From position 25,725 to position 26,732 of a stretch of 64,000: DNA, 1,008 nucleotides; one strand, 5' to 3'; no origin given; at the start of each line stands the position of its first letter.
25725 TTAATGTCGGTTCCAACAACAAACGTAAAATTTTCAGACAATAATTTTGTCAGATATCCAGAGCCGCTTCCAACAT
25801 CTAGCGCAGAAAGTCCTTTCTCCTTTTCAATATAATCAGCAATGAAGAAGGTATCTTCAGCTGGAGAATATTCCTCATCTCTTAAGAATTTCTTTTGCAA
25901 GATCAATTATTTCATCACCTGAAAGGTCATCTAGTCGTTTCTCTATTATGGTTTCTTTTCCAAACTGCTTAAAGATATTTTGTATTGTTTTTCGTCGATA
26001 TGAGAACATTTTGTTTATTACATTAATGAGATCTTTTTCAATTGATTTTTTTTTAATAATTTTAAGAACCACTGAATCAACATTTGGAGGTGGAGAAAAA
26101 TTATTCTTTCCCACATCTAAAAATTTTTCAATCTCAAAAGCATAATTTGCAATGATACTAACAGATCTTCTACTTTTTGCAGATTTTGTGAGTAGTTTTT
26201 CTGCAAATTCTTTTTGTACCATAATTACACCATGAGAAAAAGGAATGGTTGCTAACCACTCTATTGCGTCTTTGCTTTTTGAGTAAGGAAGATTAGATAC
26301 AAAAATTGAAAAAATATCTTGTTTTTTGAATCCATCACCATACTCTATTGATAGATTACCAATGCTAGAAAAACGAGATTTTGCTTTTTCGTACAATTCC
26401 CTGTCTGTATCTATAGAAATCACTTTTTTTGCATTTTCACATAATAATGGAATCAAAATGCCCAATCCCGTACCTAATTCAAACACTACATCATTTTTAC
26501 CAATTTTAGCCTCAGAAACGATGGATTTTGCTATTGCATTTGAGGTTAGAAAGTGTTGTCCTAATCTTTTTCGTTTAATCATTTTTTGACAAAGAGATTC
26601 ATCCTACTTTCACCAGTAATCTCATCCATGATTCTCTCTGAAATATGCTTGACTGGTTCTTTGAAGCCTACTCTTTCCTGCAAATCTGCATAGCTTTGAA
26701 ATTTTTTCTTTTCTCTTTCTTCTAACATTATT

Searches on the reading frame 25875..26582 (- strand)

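Call 32: search_protein_families(library=pfam, proteins=[window:25875-26582:-], max_evalue=0.001)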
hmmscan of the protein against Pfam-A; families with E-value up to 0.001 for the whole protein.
window:25875-26582:- (235 aa): 1 family
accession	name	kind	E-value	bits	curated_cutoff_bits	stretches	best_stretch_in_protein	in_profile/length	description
PF00398.26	RrnaAD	-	2.1e-41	142.2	24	1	3-215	4-234/263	Ribosomal RNA adenine dimethylase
